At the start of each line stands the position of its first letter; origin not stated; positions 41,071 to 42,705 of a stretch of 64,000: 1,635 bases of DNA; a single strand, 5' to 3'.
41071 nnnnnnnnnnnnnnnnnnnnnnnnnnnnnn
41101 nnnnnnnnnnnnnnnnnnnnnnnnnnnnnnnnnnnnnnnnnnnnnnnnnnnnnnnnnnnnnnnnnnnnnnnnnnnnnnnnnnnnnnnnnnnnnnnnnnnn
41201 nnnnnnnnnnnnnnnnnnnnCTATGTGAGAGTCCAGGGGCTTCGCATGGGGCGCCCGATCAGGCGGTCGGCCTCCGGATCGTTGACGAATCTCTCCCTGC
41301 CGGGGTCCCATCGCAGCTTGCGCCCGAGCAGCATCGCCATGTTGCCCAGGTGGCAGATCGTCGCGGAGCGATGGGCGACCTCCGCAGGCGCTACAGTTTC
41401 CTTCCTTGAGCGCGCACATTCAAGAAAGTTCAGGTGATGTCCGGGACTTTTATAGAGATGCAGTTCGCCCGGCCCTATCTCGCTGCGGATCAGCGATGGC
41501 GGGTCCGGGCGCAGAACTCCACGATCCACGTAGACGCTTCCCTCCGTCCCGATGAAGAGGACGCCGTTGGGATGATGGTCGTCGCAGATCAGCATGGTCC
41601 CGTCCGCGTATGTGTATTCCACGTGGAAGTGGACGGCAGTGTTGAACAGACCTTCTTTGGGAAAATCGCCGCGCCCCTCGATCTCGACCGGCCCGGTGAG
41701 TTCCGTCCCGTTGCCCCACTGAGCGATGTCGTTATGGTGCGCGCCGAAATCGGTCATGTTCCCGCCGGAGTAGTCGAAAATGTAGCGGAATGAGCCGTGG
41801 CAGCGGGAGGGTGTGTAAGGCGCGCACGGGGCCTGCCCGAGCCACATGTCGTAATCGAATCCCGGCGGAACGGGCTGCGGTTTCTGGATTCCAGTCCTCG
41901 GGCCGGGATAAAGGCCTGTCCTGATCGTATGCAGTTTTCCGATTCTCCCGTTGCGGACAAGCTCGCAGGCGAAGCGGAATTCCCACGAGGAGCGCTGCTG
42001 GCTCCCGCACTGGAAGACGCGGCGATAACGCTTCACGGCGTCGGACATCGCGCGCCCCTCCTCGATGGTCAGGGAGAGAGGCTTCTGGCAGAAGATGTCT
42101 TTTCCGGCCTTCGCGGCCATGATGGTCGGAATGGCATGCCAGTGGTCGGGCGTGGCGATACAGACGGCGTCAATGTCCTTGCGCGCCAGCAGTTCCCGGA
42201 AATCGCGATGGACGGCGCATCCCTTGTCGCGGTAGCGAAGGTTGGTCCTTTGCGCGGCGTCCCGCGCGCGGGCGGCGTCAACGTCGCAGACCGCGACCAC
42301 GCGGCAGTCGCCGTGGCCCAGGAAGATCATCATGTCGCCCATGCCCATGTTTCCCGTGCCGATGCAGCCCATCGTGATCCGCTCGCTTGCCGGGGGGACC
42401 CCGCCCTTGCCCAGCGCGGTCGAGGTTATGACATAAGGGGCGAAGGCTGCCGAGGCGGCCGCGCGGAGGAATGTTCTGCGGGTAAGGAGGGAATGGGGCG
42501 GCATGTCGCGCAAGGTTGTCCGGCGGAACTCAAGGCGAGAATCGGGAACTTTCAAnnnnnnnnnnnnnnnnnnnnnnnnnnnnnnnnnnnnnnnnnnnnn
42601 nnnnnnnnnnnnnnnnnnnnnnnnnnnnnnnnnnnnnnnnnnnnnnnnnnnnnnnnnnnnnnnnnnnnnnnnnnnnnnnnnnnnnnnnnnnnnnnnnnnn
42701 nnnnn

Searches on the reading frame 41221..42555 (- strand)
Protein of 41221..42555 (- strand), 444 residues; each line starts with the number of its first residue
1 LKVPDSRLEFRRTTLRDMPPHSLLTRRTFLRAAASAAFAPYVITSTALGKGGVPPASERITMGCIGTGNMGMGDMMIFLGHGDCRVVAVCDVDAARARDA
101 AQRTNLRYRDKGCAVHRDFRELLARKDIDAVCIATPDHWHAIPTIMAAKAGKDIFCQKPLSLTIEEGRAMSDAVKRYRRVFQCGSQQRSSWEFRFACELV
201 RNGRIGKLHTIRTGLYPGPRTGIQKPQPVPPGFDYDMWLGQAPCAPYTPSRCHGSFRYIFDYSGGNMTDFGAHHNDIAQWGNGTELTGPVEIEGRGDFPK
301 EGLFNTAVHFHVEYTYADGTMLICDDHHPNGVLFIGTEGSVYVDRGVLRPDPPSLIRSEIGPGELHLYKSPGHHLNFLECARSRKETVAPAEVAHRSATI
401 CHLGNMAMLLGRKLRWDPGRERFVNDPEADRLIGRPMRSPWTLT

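Call 25: search_protein_families(library=pfam, proteins=[window:41221-42555:-], max_evalue=0.01)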
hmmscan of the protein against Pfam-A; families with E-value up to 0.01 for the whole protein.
window:41221-42555:- (444 aa): 3 families
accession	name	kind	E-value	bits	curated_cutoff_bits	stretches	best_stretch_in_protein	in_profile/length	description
PF19051.5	GFO_IDH_MocA_C2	-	3.5e-39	135.3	23.3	1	225-442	44-253/254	Oxidoreductase family, C-terminal alpha/beta domain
PF01408.29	GFO_IDH_MocA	-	5e-20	72.8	24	1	61-184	2-119/120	Oxidoreductase family, NAD-binding Rossmann fold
PF22725.1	GFO_IDH_MocA_C3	-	0.003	18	27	0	255-322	34-98/124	GFO/IDH/MocA C-terminal domain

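Call 48: search_protein_families(library=ncbifam, proteins=[window:41221-42555:-], max_evalue=0.01)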
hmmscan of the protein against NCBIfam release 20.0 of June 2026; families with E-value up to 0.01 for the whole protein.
window:41221-42555:- (444 aa): 8 families
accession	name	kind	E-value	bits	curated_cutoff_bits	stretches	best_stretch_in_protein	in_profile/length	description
NF058561.1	BT_2158_fam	equivalog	1.1e-39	136.4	750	1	25-294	1-265/487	glycoside 3-dehydrogenase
TIGR04380.1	myo_inos_iolG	equivalog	9.4e-26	90.5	355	1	60-212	2-149/330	inositol 2-dehydrogenase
NF052479.1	LevoglcsnDh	equivalog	2.8e-18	65.8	650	1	86-213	38-159/386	levoglucosan dehydrogenase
NF040723.1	UDP-GlcNAcDh_Arch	equivalog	5.4e-16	59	450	1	61-213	2-146/302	UDP-N-acetylglucosamine 3-dehydrogenase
NF052679.1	InsChiInosDhIolG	equivalog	4.5e-15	55.5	540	1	60-211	3-151/343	bifunctional inositol 2-dehydrogenase/D-chiro-inositol 1-dehydrogenase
NF058563.1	BT_2159_fam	equivalog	7.6e-11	41.6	650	1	60-213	1-148/350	disaccharide 3-dehydrogenase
NF041392.1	XylDh_Gfo6_Halo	equivalog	6.8e-10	38.3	350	1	84-210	42-165/350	D-xylose 1-dehydrogenase Gfo6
NF008607.0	PRK11579.1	subfamily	2.8e-07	29.9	330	1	111-210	48-147/346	oxidoreductase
